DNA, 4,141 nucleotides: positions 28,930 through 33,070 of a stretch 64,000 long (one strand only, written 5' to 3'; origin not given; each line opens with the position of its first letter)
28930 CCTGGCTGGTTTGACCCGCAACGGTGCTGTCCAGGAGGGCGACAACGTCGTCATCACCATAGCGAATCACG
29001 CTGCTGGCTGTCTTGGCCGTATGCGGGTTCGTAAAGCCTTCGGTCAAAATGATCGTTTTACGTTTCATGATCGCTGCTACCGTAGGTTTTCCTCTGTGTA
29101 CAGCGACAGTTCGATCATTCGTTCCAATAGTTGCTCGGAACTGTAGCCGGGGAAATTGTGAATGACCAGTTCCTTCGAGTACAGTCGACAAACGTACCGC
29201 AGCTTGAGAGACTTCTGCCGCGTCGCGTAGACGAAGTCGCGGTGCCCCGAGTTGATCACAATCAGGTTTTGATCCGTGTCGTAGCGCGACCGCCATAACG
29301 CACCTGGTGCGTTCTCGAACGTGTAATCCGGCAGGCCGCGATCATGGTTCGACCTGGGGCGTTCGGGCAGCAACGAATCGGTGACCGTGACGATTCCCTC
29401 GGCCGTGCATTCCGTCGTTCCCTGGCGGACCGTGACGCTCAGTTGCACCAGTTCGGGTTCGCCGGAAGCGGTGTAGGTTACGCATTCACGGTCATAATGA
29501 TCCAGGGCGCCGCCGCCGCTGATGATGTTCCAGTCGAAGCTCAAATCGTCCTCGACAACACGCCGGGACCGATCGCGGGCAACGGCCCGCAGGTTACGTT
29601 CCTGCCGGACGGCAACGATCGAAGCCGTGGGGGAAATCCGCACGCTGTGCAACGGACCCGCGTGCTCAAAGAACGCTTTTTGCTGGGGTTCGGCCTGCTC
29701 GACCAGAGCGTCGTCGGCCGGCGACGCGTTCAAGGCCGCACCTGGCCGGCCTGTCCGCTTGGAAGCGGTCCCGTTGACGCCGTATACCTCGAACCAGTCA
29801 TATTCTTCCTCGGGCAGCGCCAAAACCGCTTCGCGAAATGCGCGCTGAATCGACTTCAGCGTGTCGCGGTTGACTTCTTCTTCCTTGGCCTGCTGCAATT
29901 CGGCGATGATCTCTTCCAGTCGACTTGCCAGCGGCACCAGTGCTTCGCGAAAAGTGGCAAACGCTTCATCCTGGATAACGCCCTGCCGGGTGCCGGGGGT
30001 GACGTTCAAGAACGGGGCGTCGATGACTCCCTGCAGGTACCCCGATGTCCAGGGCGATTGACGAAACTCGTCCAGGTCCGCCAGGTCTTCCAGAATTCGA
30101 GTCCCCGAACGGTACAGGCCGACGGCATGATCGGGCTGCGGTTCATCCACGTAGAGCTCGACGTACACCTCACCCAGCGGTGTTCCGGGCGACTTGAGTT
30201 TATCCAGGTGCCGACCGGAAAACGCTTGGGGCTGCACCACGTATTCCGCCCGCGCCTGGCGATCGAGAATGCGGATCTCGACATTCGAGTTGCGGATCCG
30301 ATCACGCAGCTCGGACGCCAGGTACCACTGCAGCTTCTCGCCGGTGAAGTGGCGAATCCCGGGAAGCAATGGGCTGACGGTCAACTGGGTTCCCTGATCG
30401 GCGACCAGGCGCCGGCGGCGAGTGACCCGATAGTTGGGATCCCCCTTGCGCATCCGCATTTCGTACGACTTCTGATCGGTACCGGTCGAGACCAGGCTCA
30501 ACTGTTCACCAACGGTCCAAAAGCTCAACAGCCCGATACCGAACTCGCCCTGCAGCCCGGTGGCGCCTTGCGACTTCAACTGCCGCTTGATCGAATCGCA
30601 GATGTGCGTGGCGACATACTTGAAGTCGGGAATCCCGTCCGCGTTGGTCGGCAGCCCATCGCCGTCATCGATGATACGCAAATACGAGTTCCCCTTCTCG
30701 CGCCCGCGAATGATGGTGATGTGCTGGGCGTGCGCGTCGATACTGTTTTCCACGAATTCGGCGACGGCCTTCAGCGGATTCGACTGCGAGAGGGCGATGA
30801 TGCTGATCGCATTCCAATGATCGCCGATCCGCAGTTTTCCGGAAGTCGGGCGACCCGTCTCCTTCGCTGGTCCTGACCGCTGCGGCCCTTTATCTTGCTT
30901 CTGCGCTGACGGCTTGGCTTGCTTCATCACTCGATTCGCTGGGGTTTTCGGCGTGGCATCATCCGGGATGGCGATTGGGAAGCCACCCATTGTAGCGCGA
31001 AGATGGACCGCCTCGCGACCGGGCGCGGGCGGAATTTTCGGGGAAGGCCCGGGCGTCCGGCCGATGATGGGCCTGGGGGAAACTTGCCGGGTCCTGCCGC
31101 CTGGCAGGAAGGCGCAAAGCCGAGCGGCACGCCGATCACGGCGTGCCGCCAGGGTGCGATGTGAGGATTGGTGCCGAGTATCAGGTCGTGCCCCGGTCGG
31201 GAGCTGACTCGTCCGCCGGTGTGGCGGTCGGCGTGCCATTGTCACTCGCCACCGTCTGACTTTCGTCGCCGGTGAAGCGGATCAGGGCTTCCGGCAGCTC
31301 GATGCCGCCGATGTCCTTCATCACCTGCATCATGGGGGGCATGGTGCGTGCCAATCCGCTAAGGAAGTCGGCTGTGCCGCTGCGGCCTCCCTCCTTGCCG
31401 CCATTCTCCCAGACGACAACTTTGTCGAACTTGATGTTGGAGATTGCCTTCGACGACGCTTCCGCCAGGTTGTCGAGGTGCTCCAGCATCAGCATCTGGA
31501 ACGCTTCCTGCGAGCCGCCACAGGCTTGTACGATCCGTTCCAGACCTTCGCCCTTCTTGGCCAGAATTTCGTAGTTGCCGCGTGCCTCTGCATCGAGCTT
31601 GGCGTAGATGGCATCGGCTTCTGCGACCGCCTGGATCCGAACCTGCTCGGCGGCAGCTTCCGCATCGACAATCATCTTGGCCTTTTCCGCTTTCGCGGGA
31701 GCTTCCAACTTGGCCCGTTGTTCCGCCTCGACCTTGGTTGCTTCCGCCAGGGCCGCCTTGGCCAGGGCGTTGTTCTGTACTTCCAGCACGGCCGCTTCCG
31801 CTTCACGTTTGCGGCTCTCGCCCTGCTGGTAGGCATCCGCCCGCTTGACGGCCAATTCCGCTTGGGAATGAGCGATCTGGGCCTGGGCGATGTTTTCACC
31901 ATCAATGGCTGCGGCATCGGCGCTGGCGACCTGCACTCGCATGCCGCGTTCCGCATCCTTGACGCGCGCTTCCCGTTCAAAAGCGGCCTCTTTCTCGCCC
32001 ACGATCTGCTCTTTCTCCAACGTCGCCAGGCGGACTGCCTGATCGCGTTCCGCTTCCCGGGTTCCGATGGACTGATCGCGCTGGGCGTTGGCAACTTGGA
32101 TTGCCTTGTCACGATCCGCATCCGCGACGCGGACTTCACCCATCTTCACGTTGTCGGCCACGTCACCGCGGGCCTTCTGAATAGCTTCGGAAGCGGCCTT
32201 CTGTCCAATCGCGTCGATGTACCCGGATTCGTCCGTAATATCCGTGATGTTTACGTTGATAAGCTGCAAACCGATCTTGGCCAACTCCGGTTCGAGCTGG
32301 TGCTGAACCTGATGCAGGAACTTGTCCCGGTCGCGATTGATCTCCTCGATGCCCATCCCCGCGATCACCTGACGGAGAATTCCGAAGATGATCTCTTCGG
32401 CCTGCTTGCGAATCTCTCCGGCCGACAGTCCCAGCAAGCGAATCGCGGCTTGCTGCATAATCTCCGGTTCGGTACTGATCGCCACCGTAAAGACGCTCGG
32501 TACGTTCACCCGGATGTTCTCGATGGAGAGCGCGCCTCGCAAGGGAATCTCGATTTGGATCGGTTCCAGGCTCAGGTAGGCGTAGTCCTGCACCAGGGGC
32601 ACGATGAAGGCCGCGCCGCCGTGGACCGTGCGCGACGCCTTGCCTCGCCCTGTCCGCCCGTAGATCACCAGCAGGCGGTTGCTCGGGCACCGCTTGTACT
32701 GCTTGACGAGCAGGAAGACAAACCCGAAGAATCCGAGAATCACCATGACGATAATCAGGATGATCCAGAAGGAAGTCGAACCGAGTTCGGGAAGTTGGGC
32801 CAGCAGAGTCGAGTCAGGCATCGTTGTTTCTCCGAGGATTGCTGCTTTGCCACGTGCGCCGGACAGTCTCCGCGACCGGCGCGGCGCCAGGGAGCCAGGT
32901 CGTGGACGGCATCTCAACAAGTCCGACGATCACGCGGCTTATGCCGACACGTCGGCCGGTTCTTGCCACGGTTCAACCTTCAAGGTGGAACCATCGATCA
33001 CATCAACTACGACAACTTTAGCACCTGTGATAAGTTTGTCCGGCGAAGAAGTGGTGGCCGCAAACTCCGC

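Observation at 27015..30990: A MORC/HtpG-type GHKL ATPase translationally coupled to a DUF1611 + L-Ala-D/L-Glu epimerase pair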

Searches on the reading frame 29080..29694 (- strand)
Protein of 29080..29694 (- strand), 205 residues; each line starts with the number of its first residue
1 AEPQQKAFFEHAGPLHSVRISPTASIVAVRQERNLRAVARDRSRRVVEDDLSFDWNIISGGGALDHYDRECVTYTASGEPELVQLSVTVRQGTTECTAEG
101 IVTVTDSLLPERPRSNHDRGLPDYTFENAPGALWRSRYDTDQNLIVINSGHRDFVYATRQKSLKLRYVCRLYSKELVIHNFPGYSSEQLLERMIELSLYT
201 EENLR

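Call 63: predict_structure(alignment_id=A3)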
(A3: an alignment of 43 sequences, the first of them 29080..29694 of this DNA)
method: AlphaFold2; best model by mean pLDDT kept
length: 205 residues; sequences in the alignment: 43
mean_pLDDT: 91.3   pTM: 0.54
mean pLDDT of the five models: 91.3, 91.2, 90.7, 90.7, 90.6
residues with pLDDT >= 90: 166; 70-90: 19; 50-70: 17; < 50: 3
segments of 3 or more residues with pLDDT < 50: 113-115
pLDDT, mean of each block of 10 residues (from residue 1): 61 96 95 97 96 98 93 97 98 98 85 55 95 96 95 97 96 95 96 93 84
secondary structure, 60 per line:
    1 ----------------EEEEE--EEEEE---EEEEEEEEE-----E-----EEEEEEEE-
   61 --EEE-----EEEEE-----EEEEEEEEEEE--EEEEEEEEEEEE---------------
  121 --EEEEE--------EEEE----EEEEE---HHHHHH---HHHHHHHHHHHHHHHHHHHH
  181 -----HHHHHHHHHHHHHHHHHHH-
elements in order: E17-21 E24-28 E32-40 E52-59 E63-65 E71-75 E81-91 E94-105 E123-127 E136-139 E144-148 H152-157 H161-180 H186-204

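Call 66: fold_search(model_id=the predicted structure, library=pdb)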
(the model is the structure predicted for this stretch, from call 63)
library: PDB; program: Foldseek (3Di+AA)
matches with E <= 10: 1790; with E <= 0.001: 109
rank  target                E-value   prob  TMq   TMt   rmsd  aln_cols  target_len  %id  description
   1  2yhg                  3.0e-06  1.00  0.32  0.17   3.3        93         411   14  Ab initio phasing of a nucleoside hydrolase-related hypothetical protein from Saccharophagus degradans that is associate (released 2011-08-03)
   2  8f2n_H                9.6e-06  1.00  0.34  0.18   3.6        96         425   19  Phi-29 partially-expanded fiberless prohead (released 2023-11-15)
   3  8f2m_D                1.3e-05  1.00  0.34  0.17   3.6        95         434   17  Phi-29 scaffolding protein bound to intermediate-state MCP (released 2023-11-15)
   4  8s80_B                1.4e-05  1.00  0.37  0.36  11.3       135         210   13  Domains 4 and 5 of Sap S-layer protein from Bacillus anthracis (released 2024-11-20)
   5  8f2o_A                1.7e-05  1.00  0.34  0.17   3.7        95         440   17  Phi-29 expanded, DNA-packaged fiberless prohead (released 2023-11-15)
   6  8f2n_AK               1.7e-05  1.00  0.34  0.17   3.7        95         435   17  Phi-29 partially-expanded fiberless prohead (released 2023-11-15)
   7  1epf_C                2.0e-05  1.00  0.26  0.28  16.4       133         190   14  CRYSTAL STRUCTURE OF THE TWO N-TERMINAL IMMUNOGLOBULIN DOMAINS OF THE NEURAL CELL ADHESION MOLECULE (NCAM) (released 2000-10-09)
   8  8f2o_l                2.3e-05  1.00  0.34  0.17   3.5        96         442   19  Phi-29 expanded, DNA-packaged fiberless prohead (released 2023-11-15)
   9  2e7m_MODEL_1_A        2.7e-05  1.00  0.36  0.61   9.9       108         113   17  Solution structure of the PKD domain (329-428) from human KIAA0319 (released 2007-07-17)
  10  8gyr_A                2.9e-05  1.00  0.35  0.38  13.2       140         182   14  Crystal structure of a variable region segment of Leptospira host-interacting outer surface protein, LigA (released 2023-06-28)
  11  1epf_B                3.1e-05  1.00  0.27  0.28   5.3       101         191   16  CRYSTAL STRUCTURE OF THE TWO N-TERMINAL IMMUNOGLOBULIN DOMAINS OF THE NEURAL CELL ADHESION MOLECULE (NCAM) (released 2000-10-09)
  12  5aea_B                3.7e-05  1.00  0.31  0.58   4.7       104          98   12  Crystal structure of human NCAM domain 1 (released 2016-04-13)
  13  8gyr_B                3.7e-05  1.00  0.36  0.40  13.2       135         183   15  Crystal structure of a variable region segment of Leptospira host-interacting outer surface protein, LigA (released 2023-06-28)
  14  7kpn_Z                4.2e-05  1.00  0.33  0.70   3.2        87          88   16  Adeno-associated virus serotype 5 in complex with the cellular receptor AAVR at 2.5 Angstroms resolution, AAV5 AAVR (released 2020-12-16)
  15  2l04_MODEL_1_A        6.1e-05  1.00  0.33  0.67   4.3        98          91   16  The Solution Structure of the C-terminal Ig-like Domain of the Bacteriophage Lambda Tail Tube Protein (released 2010-09-22)
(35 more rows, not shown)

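Call 72: search_solved_structures(query=A3, max_evalue=10, show_alignments=3)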
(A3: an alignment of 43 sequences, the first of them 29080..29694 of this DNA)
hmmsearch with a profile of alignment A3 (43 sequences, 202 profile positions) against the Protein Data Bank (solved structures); distinct sequences matched with E-value up to 10: 13.
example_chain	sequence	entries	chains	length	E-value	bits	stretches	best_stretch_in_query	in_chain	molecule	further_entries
5vf3_Z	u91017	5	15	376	1.3e-07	34.7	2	17-108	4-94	Highly immunogenic outer capsid protein | Hoc, highly immunogenic outer capsid protein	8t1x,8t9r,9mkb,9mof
8gyr_A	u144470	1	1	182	5.3e-07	32.6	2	13-100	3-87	Leptospira Immunoglobulin-like protein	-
8gyr_B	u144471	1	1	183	6.8e-07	32.3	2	14-99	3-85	LigA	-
2mh4_A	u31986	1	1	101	0.006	19.4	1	12-103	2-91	LigB-like protein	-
2n7s_A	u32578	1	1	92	0.0089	18.8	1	12-101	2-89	Ig-like repeat domain protein 1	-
9ifo_A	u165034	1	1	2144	0.025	17.4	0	8-102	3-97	Teneurin-Like Protein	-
9pt5_A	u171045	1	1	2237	0.028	17.2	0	8-102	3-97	Teneurin-like protein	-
7quz_AAA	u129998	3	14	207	0.034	16.9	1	10-105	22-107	Beta-1,3-glucanase bglH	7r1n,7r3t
3shs_A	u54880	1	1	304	0.046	16.5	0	22-107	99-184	Hoc head outer capsid protein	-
2mqg_A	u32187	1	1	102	0.16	14.8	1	11-71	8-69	LigB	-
8s7v_G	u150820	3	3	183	0.19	14.5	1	12-83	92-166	Methanogenesis marker protein 17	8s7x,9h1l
2mog_A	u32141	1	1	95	0.28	14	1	12-71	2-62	Bacterial Ig-like domain, group 2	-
6s5z_A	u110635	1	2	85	0.41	13.4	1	13-93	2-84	Surface protein R28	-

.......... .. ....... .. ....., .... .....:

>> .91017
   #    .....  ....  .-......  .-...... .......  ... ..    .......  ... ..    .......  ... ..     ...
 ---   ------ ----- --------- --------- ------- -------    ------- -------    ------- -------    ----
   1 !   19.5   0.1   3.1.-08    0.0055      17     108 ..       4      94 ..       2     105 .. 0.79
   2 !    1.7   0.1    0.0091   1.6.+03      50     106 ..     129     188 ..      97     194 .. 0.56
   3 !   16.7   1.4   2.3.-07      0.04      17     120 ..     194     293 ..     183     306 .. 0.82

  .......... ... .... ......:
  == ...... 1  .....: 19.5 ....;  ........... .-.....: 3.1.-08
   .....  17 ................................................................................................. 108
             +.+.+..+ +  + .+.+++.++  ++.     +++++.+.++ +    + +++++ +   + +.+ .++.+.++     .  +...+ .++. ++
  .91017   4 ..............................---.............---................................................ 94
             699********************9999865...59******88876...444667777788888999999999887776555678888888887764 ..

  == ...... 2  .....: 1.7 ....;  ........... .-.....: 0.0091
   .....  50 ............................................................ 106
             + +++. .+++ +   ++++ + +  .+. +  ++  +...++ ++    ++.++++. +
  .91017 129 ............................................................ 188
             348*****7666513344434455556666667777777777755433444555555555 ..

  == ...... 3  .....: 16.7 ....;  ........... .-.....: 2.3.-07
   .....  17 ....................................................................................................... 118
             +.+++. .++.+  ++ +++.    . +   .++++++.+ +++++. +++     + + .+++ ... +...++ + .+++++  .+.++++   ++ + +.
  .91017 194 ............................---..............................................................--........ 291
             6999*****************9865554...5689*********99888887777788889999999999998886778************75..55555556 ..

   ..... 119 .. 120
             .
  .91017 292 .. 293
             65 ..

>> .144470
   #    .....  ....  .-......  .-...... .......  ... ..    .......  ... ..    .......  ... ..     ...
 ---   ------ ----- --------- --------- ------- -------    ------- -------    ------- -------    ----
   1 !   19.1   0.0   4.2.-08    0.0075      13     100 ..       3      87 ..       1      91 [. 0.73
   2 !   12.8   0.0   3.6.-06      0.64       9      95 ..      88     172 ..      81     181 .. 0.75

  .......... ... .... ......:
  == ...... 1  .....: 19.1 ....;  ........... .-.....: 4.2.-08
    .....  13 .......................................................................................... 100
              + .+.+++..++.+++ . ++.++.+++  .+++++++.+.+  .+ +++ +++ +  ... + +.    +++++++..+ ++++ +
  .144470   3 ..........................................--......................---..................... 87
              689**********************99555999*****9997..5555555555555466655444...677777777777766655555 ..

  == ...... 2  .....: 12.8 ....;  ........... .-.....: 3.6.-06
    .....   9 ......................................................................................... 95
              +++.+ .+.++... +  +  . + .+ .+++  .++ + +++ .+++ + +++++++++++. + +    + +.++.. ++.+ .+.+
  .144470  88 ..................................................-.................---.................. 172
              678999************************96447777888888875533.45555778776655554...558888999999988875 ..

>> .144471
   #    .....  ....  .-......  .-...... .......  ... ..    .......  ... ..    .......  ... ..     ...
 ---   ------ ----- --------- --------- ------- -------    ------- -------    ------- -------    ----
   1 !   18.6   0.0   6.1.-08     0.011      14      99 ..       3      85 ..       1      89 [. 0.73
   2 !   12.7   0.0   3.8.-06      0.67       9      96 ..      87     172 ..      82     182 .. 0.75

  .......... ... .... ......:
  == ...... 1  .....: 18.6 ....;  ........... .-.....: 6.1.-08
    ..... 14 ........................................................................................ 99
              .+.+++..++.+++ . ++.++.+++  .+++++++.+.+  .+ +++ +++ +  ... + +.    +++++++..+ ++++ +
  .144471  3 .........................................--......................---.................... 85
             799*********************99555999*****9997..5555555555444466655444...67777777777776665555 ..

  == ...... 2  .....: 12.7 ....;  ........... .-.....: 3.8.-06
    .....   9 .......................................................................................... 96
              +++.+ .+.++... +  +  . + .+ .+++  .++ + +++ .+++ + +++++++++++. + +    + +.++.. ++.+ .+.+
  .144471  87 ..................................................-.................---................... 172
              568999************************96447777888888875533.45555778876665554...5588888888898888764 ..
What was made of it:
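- Tried and rejected: The PDB profile search hit only the Ig-like domain (call 72).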

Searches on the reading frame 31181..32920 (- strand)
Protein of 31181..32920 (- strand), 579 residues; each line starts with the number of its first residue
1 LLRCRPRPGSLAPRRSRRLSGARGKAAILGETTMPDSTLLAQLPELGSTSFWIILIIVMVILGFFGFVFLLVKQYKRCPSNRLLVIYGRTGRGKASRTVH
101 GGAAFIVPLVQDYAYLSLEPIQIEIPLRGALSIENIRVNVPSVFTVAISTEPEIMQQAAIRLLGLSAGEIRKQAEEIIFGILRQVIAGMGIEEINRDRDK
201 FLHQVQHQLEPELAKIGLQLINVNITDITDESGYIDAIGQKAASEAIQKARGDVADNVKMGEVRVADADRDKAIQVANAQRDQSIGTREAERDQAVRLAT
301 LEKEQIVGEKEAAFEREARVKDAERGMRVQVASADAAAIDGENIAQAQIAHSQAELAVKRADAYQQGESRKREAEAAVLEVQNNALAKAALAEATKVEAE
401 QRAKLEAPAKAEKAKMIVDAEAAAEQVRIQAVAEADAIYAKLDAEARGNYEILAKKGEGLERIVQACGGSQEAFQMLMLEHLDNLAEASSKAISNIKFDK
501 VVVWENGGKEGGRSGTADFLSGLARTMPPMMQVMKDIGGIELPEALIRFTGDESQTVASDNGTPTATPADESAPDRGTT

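Call 20: search_protein_families(library=pfam, proteins=[window:31181-32920:-], max_evalue=0.001)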
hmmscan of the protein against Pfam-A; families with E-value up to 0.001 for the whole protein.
window:31181-32920:- (579 aa): 1 family
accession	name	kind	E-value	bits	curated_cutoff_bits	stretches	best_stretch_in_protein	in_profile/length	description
PF01145.31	Band_7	-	7.2e-25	88.5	23.6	1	79-255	4-172/176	SPFH domain / Band 7 family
